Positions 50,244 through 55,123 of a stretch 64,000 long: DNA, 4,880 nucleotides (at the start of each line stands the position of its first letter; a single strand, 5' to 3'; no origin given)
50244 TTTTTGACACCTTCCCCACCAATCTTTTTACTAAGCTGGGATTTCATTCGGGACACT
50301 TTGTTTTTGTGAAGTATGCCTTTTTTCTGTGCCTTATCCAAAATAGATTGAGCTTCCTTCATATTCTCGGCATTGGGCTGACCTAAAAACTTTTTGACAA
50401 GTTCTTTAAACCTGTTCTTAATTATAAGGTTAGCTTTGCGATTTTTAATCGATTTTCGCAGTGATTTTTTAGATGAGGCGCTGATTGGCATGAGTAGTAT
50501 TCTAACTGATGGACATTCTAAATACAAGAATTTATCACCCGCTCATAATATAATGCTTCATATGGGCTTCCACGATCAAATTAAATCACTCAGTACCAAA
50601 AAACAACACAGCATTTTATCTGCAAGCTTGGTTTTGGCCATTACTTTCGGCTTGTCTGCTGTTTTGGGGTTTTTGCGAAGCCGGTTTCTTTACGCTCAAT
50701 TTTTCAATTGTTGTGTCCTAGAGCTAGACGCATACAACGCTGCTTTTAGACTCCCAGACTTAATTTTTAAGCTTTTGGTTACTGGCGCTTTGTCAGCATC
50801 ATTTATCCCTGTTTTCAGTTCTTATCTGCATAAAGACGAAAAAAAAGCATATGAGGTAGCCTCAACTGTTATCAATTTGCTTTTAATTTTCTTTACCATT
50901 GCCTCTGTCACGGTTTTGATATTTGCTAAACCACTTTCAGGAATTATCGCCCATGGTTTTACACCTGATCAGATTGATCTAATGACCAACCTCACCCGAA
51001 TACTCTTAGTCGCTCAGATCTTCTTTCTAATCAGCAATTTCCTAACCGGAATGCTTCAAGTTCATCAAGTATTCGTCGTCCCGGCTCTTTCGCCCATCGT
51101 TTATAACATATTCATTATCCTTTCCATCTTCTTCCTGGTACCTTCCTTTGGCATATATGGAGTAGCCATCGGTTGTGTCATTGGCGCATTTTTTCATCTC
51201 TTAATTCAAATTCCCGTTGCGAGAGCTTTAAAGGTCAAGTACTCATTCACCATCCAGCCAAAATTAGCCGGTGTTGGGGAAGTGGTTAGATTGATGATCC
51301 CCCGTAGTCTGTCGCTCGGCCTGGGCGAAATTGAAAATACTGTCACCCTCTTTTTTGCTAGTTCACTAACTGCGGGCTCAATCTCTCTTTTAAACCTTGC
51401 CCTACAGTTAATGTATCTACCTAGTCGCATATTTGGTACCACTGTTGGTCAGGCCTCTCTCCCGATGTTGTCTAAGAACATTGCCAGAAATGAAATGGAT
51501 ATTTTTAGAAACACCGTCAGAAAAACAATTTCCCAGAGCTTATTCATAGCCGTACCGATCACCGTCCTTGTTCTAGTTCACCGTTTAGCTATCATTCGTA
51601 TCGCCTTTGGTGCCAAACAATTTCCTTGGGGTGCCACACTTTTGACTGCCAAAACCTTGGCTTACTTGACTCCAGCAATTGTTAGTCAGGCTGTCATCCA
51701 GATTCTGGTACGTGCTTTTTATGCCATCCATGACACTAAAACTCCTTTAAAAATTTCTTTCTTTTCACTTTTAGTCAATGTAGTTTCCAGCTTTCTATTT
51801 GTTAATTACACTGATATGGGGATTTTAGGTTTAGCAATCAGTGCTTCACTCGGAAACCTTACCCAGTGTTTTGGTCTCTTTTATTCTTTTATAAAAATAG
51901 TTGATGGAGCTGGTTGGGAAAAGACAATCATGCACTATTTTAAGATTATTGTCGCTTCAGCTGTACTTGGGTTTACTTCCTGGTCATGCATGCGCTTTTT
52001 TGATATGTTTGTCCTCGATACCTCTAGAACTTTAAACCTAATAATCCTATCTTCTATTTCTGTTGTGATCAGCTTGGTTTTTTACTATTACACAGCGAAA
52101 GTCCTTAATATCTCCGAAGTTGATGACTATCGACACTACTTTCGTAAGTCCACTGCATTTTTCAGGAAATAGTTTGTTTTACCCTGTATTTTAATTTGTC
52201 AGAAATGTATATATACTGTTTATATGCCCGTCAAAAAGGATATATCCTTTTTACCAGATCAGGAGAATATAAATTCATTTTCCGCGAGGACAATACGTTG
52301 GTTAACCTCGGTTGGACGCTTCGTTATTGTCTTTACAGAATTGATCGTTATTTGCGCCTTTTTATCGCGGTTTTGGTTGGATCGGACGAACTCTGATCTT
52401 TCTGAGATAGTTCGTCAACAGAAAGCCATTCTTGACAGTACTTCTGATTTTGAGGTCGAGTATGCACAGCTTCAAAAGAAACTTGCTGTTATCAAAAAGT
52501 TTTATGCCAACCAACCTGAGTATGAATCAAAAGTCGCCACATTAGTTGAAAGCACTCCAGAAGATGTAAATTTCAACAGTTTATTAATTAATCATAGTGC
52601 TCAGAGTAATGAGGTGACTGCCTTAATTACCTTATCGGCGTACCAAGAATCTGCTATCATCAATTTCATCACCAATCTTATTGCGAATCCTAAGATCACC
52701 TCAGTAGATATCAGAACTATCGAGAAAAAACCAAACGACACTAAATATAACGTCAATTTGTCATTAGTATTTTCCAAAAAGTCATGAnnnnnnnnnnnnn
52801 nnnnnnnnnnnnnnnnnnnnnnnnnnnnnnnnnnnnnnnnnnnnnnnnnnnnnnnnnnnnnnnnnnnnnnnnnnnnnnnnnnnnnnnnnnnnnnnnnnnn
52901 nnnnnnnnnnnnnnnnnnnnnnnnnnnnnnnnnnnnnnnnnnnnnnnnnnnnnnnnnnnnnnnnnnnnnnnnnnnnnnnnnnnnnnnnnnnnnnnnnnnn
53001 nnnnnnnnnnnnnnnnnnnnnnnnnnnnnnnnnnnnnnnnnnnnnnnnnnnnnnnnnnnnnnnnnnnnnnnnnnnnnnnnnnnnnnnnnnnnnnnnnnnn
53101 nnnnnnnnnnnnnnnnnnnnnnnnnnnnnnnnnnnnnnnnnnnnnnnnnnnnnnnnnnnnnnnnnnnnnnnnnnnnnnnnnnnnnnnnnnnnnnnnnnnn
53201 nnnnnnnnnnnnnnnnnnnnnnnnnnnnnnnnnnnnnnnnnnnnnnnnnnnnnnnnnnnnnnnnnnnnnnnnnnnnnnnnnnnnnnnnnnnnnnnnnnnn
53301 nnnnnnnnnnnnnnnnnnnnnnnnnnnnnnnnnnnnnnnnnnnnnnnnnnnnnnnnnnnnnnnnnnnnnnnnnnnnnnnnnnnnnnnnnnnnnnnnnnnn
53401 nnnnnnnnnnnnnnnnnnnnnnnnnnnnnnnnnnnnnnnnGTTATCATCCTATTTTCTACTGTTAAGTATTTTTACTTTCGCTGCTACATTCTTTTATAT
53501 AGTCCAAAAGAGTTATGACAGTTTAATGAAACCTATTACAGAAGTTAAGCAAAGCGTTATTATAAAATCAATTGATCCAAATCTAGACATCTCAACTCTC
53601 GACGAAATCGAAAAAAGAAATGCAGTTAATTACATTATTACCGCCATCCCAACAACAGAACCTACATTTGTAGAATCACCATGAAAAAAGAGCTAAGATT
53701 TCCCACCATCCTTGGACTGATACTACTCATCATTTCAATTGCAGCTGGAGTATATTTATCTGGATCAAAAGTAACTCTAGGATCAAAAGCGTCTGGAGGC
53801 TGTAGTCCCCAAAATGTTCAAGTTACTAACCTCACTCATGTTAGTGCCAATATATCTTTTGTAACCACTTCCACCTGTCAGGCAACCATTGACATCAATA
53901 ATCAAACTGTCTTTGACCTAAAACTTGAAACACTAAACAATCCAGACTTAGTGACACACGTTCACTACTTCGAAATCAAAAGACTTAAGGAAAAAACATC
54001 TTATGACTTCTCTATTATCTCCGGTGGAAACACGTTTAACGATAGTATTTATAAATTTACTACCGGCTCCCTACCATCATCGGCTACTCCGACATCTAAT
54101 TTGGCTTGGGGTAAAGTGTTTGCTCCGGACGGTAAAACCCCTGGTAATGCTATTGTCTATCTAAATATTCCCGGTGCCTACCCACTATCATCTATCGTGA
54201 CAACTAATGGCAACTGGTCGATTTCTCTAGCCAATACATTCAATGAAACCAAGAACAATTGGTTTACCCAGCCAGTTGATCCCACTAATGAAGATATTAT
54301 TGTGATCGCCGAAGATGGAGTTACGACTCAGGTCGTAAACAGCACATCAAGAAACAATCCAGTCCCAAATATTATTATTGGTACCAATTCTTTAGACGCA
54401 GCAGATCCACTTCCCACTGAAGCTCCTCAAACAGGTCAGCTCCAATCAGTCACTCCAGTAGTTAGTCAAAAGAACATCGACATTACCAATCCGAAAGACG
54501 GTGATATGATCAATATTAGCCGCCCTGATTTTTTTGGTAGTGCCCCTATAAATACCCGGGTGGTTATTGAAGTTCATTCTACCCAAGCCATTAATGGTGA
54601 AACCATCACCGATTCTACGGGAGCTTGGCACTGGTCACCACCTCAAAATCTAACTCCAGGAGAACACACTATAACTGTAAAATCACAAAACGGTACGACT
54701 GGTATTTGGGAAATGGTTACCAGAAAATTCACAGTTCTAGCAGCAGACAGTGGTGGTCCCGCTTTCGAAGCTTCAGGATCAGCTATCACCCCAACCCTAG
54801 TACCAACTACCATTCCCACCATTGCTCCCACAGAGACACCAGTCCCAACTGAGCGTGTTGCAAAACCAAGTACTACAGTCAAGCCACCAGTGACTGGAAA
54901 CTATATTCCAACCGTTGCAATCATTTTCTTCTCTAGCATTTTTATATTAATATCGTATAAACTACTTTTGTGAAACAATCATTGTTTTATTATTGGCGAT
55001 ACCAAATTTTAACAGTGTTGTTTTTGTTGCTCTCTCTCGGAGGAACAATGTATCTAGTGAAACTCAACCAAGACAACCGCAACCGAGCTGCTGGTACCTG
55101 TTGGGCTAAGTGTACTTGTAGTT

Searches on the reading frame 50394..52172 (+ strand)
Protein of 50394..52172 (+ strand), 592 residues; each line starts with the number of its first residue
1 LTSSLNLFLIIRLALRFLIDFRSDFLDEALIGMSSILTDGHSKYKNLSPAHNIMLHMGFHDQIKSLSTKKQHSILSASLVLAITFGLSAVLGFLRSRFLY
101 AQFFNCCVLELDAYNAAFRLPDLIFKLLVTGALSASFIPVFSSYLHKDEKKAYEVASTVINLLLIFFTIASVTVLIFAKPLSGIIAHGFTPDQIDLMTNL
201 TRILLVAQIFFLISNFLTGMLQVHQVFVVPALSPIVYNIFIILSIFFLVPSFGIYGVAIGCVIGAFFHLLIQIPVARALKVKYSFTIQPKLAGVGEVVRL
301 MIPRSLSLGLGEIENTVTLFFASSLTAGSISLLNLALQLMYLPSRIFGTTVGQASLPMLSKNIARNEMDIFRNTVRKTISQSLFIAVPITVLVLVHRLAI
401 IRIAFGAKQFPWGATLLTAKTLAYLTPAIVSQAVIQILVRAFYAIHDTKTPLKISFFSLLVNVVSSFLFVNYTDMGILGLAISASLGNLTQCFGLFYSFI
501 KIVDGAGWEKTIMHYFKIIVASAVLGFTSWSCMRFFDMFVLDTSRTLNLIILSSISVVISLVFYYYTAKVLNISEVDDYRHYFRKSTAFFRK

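Call 37: search_protein_families(library=pfam, proteins=[window:50394-52172:+], max_evalue=0.01)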
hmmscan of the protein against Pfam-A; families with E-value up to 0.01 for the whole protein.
window:50394-52172:+ (592 aa): 2 families
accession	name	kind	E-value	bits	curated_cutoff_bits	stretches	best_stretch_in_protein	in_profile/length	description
PF03023.19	MurJ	-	1.6e-74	251.6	27.4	1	111-537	11-437/451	Lipid II flippase MurJ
PF01554.23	MatE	-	1.9e-09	37.9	24.9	2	315-467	13-160/161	MatE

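Call 58: search_protein_families(library=ncbifam, proteins=[window:50394-52172:+], max_evalue=0.001)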
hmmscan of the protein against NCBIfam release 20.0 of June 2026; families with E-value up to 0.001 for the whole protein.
window:50394-52172:+ (592 aa): 2 families
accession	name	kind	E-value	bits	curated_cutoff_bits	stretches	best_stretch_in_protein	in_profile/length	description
TIGR01695.1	murJ_mviN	equivalog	7.9e-82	275.6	235.55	1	76-579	4-504/506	murein biosynthesis integral membrane protein MurJ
TIGR00797.1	matE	subfamily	6.9e-09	35.1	147.4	1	315-503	13-196/396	MATE family efflux transporter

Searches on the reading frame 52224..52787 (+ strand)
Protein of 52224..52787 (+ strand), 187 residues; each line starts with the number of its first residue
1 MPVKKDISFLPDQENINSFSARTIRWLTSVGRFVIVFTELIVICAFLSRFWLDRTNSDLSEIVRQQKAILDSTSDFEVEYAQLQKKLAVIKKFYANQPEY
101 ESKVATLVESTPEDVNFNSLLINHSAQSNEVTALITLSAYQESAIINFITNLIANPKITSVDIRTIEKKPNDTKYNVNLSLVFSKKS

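Call 37: search_protein_families(library=pfam, proteins=[window:52224-52787:+], max_evalue=0.01)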
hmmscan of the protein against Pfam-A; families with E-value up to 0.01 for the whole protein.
window:52224-52787:+ (187 aa): 1 family
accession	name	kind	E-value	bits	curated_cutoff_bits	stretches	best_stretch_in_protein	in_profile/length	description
PF05137.18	PilN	-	0.00064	20.2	22.8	1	106-173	5-66/78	Fimbrial assembly protein (PilN)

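Call 58: search_protein_families(library=ncbifam, proteins=[window:52224-52787:+], max_evalue=0.001)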
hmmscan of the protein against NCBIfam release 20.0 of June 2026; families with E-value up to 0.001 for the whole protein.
window:52224-52787:+ (187 aa): 0 families

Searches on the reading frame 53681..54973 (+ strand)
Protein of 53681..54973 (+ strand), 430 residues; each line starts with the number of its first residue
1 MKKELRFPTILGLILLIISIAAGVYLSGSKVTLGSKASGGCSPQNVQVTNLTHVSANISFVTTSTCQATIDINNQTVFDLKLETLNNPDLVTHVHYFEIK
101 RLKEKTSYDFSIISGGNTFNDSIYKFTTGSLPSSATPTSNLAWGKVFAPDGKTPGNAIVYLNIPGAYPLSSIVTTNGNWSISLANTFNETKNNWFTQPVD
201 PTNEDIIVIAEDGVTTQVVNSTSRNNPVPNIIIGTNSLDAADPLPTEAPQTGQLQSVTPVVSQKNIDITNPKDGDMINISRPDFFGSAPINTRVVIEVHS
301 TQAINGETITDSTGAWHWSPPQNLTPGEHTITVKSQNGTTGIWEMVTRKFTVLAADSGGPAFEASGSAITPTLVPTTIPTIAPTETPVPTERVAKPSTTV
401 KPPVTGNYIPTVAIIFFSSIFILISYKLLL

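Call 37: search_protein_families(library=pfam, proteins=[window:53681-54973:+], max_evalue=0.01)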
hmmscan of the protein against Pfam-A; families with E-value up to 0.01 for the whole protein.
window:53681-54973:+ (430 aa): 3 families
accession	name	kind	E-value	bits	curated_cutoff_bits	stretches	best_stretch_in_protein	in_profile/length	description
PF19077.6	Big_13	-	8.9e-07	29.8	27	1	260-337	6-85/102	Bacterial Ig-like domain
PF07691.17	PA14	-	0.002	18.4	24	0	56-81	60-85/147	PA14 domain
PF00041.27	fn3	-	0.0046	17.6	25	0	42-113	2-67/84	Fibronectin type III domain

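Call 58: search_protein_families(library=ncbifam, proteins=[window:53681-54973:+], max_evalue=0.001)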
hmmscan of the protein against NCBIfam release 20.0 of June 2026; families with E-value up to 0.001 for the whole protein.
window:53681-54973:+ (430 aa): 0 families
